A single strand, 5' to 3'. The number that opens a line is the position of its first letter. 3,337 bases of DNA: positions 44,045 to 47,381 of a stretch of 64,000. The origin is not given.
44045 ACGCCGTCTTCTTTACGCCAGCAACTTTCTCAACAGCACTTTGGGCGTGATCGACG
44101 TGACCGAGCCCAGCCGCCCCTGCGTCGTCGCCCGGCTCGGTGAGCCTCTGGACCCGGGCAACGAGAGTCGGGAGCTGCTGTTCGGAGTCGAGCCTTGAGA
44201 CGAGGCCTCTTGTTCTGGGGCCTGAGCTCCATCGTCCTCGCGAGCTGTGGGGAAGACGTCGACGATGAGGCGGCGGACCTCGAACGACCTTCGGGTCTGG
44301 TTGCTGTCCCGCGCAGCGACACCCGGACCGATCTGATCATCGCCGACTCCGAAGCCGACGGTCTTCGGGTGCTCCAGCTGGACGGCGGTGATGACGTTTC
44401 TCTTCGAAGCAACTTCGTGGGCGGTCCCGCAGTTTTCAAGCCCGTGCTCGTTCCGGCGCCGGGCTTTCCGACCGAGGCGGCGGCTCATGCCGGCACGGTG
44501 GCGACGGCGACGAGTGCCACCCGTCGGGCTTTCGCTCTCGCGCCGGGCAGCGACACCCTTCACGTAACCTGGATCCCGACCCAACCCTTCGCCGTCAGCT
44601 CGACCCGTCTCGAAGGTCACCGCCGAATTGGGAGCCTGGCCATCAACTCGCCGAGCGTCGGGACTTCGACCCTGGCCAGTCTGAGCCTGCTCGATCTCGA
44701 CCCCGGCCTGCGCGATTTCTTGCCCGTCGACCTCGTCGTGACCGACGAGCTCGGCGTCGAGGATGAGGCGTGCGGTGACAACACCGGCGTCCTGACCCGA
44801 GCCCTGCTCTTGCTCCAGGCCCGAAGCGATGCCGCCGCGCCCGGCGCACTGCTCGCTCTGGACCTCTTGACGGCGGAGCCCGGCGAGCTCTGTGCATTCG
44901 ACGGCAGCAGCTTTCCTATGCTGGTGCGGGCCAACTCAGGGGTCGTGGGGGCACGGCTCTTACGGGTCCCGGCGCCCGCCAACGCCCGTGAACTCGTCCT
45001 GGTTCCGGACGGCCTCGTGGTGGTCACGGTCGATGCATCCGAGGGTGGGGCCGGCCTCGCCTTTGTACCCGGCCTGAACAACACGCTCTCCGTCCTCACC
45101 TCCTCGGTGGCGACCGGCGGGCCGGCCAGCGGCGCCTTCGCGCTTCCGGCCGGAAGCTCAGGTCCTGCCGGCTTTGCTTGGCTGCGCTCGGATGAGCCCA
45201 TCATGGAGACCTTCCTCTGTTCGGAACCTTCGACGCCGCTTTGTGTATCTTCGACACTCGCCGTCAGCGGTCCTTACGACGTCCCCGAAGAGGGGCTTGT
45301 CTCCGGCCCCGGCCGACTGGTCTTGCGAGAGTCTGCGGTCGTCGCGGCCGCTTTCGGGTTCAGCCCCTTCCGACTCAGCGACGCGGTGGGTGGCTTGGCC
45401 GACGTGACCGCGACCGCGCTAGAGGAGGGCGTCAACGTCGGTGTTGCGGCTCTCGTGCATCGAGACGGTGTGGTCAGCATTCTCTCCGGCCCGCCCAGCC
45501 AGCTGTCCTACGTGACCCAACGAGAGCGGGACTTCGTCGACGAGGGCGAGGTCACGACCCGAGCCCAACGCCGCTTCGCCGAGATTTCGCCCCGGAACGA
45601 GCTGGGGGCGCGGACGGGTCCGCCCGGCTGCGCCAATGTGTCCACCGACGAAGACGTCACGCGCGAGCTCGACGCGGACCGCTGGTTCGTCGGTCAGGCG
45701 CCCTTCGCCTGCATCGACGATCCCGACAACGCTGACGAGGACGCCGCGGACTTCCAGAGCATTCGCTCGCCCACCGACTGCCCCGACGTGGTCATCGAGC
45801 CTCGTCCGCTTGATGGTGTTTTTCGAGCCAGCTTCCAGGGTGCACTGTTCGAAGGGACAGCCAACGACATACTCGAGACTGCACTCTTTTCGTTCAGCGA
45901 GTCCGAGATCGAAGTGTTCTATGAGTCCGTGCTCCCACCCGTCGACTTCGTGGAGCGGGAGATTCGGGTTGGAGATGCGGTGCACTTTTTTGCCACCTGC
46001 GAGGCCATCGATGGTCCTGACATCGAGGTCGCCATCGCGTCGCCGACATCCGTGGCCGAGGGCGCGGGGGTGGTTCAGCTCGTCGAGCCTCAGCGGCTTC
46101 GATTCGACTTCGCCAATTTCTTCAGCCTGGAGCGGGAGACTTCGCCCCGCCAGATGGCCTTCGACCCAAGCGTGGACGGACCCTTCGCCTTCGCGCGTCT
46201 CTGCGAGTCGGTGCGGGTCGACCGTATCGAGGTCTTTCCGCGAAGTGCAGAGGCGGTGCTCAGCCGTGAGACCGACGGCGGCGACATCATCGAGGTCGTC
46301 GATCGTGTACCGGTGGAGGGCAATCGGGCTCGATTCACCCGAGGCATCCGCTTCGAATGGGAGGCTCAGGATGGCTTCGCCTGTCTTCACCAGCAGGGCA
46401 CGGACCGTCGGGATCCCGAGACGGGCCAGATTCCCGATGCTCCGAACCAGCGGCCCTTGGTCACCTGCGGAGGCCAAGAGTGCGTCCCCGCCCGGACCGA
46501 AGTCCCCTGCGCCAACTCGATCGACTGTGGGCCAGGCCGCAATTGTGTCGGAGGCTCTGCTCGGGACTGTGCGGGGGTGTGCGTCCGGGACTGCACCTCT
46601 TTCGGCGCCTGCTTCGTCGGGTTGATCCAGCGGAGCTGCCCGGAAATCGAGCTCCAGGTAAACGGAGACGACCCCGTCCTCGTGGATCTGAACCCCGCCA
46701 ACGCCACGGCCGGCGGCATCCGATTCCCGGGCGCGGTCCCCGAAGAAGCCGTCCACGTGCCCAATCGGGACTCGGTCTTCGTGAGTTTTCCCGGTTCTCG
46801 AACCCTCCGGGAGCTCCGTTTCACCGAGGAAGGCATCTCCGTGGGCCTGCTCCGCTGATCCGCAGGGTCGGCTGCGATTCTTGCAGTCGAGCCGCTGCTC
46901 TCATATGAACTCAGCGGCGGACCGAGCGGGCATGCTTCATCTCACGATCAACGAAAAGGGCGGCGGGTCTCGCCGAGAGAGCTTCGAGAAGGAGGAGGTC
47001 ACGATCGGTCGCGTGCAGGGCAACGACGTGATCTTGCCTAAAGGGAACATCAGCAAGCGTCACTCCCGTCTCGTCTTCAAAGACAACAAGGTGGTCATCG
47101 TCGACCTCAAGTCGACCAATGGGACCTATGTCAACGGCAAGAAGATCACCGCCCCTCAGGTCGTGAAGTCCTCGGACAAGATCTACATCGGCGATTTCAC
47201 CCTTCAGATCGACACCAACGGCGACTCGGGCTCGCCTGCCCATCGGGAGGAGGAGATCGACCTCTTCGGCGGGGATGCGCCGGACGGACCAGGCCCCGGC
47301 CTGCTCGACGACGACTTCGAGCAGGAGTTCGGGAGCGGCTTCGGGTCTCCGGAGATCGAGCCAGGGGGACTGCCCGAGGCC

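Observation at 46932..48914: FHA domain fused to a catalytically dead CpaF/TadA-type secretion ATPase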

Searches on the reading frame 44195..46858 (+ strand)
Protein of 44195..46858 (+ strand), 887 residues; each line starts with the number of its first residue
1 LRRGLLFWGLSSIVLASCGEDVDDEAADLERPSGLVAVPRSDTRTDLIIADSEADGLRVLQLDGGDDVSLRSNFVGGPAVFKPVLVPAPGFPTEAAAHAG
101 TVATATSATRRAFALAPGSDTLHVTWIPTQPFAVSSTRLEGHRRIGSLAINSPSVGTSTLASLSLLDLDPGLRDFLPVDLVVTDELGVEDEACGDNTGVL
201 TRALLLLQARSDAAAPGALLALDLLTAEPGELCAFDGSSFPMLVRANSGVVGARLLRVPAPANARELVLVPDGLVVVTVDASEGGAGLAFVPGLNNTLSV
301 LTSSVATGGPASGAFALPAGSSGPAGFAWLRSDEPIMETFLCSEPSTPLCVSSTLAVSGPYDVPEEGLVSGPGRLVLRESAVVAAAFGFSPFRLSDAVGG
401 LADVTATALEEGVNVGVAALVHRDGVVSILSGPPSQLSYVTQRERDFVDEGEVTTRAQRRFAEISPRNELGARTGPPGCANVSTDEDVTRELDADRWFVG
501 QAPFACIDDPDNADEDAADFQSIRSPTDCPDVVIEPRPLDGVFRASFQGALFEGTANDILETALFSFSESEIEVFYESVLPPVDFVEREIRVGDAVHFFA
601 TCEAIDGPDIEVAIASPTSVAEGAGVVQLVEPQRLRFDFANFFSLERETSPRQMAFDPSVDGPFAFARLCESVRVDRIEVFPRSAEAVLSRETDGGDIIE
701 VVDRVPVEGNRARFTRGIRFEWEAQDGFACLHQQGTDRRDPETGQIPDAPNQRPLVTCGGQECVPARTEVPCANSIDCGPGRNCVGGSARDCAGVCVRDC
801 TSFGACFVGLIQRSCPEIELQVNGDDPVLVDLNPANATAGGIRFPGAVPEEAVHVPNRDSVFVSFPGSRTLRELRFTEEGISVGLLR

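Call 5: search_protein_families(library=pfam, proteins=[window:44195-46858:+], max_evalue=0.01)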
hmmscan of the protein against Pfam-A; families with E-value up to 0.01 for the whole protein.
window:44195-46858:+ (887 aa): 0 families

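Call 8: search_protein_families(library=ncbifam, proteins=[window:44195-46858:+], max_evalue=0.01)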
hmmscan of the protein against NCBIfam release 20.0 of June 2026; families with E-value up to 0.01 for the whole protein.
window:44195-46858:+ (887 aa): 0 families

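Call 56: find_homologous_proteins(query=window:44195-46858:+, max_evalue=0.00001)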
Query window:44195-46858:+ (887 aa): 4 proteins with E <= 0.00001 among 8000 candidates.
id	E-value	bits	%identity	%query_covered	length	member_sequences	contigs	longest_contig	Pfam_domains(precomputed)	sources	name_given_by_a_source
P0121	0.0e+0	1971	100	100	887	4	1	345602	-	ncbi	ncbi:MAG: hypothetical protein AAF851_00580 [Myxococcota bacterium]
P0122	0.0e+0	1165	62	100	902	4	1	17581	-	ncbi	-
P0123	0.0e+0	1135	60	98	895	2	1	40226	-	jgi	-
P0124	6.9e-107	377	35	99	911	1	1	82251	-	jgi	jgi:hypothetical protein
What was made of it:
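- Tried and rejected: It returned only 4 proteins, because the protein evolves fast (call 56).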

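Call 64: search_protein_families(library=padloc, proteins=[window:44195-46858:+], max_evalue=0.01)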
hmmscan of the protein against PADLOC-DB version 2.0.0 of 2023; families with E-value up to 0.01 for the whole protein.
window:44195-46858:+ (887 aa): 0 families

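Call 75: predict_structure(alignment_id=A3)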
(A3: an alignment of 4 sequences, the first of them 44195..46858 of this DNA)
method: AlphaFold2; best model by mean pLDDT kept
length: 887 residues; sequences in the alignment: 4
mean_pLDDT: 39.0   pTM: 0.37
mean pLDDT of the five models: 39.0, 38.3, 33.4, 32.7, 30.3
residues with pLDDT >= 90: 0; 70-90: 109; 50-70: 125; < 50: 653
segments of 3 or more residues with pLDDT < 50: 1-110, 115-119, 126-160, 357-360, 378-590, 599-624, 628-636, 638-679, 683-887
pLDDT, mean of each block of 10 residues (from residue 1): 34 29 25 24 26 25 23 21 22 27 27 49 46 23 23 28 71 74 68 61 80 76 72 60 60 82 73 75 76 83 81 59 64 69 71 59 55 54 25 22 25 34 31 35 31 23 22 27 31 28 26 26 22 21 23 28 28 28 29 51 38 33 44 38 29 31 40 44 42 28 40 32 21 27 34 31 26 23 25 22 20 19 21 21 25 34 30 30 23
secondary structure, 60 per line:
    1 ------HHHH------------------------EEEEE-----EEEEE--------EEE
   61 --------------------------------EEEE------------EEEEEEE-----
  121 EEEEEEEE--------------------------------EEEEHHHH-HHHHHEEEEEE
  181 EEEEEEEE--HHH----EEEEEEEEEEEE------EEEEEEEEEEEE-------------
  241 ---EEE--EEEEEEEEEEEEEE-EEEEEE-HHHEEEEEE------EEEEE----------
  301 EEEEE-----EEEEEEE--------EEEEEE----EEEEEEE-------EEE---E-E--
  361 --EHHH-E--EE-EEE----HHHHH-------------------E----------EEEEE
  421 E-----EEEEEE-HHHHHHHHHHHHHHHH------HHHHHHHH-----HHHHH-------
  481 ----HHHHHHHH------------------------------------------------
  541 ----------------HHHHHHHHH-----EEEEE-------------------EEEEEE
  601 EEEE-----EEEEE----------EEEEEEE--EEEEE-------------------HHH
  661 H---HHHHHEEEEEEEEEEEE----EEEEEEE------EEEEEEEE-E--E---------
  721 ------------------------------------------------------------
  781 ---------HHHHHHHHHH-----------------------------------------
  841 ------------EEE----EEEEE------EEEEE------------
elements in order (helices of 4 or more, strands of 3 or more residues): H7-10 E35-39 E45-49 E58-60 E93-96 E109-115 E121-128 E161-164 H165-168 H170-174 E175-188 E198-209 E216-227 E244-246 E249-262 E264-269 E274-279 E286-290 E301-305 E311-317 E326-331 E336-342 E350-352 E374-376 H381-385 E416-421 E427-432 H434-449 H456-463 H469-473 H485-492 H557-565 E571-575 E595-604 E610-614 E625-631 E634-638 H658-661 H665-669 E670-681 E686-692 E699-706 H790-799 E853-855 E860-864 E871-875
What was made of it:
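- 44195..46858 (+): lipoB: predicted lipoprotein, 887 aa (lipobox LASC), with a Cys-rich C-terminal part. Its start overlaps the lipoA stop by 4 nt. Fast-evolving. The AlphaFold model failed (mean pLDDT 39, call 75).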

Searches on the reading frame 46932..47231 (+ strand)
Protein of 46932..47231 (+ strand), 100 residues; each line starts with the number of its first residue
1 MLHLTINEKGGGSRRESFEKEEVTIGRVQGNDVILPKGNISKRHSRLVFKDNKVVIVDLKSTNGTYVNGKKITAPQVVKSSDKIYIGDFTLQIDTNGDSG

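Call 94: search_solved_structures(query=window:46932-47231:+, max_evalue=0.001, show_alignments=3)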
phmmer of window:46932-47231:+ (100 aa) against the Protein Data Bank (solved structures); distinct sequences matched with E-value up to 0.001: 26.
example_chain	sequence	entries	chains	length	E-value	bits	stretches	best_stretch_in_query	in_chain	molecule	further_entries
2kfu_A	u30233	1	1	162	2.1e-08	37.6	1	17-95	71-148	Rv1827 pThr 22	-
2kb3_A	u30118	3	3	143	2.1e-08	37.6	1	14-91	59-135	Oxoglutarate dehydrogenase inhibitor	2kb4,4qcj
6i2p_D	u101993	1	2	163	2.1e-08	37.6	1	17-95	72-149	Glycogen accumulation regulator GarA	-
8p5x_G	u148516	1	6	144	2.2e-08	37.6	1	14-91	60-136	Oxoglutarate dehydrogenase inhibitor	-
2kkl_A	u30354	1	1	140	2.7e-08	37.2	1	16-95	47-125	Uncharacterized protein Mb1858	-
7rj3_A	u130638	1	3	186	2.9e-08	37.2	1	17-95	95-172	Glycogen accumulation regulator GarA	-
2fez_A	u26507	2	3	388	3.7e-08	36.8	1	22-95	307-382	Probable regulatory protein embR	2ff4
6i2q_B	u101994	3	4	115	1.1e-07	35.3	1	15-95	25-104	Glycogen accumulation regulator GarA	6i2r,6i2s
6cah_A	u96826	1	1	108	1.5e-07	34.9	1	22-91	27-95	ABC transporter ATP-binding/permease protein Rv1747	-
8p5r_G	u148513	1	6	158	2e-07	34.4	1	15-95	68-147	Glycogen accumulation regulator GarA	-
5a8i_A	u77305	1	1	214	8.3e-07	32.5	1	22-74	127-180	ARNA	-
8s05_C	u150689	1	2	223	9e-07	32.4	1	22-74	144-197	Conserved protein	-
6hc0_B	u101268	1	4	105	3.8e-06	30.3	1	18-91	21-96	GGDEF domain protein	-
6hc1_A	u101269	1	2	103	4e-06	30.3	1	18-91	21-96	GGDEF domain protein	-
3gqs_A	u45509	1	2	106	5.7e-06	29.8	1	28-88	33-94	Adenylate cyclase-like protein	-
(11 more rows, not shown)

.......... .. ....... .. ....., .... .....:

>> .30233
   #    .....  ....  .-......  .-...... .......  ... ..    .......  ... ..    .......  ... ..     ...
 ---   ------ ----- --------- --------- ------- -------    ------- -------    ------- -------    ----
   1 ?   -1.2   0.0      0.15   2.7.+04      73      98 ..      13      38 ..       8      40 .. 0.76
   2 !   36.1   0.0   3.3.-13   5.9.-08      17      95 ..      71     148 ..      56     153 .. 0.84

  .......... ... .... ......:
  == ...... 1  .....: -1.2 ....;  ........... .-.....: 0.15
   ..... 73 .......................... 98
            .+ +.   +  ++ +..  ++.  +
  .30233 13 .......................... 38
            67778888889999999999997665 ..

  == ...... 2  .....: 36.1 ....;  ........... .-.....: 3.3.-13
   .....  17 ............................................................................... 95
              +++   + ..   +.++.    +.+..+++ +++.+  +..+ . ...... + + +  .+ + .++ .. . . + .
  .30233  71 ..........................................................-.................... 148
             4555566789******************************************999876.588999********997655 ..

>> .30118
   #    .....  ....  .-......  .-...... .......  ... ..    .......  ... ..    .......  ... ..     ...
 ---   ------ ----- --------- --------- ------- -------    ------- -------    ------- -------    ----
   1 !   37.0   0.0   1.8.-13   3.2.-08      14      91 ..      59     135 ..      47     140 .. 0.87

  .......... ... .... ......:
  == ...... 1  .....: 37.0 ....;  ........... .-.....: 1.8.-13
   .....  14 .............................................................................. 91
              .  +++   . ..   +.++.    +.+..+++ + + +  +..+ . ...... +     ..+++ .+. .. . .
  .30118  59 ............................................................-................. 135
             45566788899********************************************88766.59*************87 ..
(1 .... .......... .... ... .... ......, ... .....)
